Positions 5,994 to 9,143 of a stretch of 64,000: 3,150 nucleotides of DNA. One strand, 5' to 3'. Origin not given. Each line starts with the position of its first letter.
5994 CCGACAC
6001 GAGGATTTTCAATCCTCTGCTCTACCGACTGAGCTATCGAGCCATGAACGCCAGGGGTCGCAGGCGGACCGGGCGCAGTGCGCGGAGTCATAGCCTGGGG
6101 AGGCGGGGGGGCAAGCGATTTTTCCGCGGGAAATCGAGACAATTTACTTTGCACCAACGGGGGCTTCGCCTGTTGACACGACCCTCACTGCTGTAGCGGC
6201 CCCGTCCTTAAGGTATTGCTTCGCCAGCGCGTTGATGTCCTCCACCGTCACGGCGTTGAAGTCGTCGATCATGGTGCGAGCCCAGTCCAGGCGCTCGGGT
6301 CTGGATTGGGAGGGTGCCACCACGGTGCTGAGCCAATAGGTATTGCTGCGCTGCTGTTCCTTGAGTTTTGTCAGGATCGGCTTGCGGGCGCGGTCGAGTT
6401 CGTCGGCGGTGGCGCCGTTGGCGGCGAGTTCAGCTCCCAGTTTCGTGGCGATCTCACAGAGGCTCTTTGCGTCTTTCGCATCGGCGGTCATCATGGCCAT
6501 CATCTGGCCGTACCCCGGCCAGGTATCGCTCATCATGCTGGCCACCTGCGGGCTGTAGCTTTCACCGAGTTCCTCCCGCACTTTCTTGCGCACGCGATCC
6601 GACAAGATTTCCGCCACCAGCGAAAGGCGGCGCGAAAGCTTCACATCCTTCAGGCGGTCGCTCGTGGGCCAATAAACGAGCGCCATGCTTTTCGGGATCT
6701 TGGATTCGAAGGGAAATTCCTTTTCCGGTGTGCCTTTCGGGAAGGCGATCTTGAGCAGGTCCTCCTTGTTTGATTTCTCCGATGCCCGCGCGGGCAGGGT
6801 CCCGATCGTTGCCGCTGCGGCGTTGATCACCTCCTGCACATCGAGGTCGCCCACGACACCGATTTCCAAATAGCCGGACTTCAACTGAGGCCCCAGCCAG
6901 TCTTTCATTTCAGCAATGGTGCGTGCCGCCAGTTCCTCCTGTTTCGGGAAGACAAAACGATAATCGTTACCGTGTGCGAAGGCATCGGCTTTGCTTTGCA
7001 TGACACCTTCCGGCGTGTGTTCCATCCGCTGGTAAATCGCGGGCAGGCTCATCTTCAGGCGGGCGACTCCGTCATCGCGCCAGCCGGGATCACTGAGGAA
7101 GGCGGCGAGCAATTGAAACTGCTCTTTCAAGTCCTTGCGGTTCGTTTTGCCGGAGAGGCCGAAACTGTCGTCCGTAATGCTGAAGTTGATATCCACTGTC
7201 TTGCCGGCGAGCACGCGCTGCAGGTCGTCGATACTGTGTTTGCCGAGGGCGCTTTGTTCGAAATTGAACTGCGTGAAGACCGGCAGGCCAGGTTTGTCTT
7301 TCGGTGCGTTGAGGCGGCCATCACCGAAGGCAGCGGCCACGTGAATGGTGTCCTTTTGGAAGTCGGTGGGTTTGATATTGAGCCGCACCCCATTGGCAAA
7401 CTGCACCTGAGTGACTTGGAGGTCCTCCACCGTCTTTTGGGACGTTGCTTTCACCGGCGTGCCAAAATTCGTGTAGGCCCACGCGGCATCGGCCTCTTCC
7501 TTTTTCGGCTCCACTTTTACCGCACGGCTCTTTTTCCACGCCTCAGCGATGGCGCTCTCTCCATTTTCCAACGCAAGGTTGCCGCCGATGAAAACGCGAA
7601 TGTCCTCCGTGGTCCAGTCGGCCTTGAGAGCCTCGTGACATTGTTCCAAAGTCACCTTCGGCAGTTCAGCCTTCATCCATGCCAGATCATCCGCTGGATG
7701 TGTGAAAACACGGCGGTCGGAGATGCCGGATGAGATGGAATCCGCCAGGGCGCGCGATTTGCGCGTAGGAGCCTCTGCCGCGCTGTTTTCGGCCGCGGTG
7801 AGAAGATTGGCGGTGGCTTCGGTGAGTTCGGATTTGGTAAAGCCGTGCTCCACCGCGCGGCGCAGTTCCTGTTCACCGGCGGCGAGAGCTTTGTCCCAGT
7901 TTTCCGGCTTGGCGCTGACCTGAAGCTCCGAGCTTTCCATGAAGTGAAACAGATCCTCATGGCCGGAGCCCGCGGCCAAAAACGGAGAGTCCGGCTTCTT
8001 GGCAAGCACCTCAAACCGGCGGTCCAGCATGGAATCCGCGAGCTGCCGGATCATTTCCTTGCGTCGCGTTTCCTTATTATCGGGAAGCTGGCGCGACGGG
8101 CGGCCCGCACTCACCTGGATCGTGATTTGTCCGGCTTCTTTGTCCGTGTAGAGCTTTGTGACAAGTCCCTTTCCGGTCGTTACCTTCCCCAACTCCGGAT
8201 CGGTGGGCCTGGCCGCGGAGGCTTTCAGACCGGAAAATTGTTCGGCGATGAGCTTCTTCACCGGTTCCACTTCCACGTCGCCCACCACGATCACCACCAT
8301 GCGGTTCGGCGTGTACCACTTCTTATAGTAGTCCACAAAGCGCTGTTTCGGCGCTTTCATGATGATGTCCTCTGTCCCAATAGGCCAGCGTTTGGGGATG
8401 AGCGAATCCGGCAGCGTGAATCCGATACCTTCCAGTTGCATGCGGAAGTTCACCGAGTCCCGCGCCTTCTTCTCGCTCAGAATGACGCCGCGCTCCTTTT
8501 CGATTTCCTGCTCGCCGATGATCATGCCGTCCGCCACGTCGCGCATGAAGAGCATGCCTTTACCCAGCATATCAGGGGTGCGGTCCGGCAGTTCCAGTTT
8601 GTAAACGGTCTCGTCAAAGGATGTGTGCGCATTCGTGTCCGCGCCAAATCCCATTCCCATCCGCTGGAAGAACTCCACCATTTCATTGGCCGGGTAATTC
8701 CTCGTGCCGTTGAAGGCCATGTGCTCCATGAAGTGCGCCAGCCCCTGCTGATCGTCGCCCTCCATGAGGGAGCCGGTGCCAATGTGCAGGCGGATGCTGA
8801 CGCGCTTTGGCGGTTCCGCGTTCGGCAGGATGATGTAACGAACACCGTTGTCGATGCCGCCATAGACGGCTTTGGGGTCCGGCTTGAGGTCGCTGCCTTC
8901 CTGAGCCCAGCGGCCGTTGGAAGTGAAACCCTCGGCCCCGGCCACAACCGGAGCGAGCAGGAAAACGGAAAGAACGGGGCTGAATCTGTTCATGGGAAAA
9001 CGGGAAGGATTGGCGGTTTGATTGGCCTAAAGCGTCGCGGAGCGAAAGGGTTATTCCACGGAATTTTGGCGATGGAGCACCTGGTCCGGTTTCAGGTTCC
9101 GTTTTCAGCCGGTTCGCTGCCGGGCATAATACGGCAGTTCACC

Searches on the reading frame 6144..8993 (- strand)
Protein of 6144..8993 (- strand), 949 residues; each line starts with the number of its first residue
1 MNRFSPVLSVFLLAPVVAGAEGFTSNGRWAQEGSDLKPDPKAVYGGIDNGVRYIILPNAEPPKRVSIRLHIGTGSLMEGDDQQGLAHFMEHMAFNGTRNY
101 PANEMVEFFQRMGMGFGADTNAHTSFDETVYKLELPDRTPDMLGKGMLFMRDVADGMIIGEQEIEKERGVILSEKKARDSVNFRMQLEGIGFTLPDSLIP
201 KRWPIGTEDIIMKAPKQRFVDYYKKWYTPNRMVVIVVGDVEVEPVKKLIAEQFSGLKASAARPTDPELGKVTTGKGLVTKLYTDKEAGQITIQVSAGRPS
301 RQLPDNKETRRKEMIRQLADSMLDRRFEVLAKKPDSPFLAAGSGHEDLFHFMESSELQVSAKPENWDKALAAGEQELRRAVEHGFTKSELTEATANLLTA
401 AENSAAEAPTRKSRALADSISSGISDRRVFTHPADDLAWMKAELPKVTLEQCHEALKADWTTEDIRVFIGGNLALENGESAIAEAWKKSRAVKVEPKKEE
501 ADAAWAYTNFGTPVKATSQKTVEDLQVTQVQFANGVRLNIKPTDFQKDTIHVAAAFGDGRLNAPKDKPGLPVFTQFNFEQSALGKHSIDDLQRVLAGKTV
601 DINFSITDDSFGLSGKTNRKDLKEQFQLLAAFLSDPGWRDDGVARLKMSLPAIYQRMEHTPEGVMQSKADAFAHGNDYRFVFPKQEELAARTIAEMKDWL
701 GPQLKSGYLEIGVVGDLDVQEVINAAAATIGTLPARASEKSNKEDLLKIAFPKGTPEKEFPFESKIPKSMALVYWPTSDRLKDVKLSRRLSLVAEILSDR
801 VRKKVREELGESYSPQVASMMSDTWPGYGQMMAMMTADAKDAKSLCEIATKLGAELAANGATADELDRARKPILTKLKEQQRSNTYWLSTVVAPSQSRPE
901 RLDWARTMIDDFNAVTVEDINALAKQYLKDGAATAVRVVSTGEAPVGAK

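Call 81: search_protein_families(library=pfam, proteins=[window:6144-8993:-], max_evalue=0.0001)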
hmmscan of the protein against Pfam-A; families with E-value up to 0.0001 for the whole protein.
window:6144-8993:- (949 aa): 2 families
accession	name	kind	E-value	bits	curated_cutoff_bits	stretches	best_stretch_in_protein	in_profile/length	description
PF05193.26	Peptidase_M16_C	-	2e-30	106.4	23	2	216-276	4-65/181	Peptidase M16 inactive domain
PF00675.25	Peptidase_M16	-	1.5e-28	100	22.3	1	54-180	2-121/149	Insulinase (Peptidase family M16)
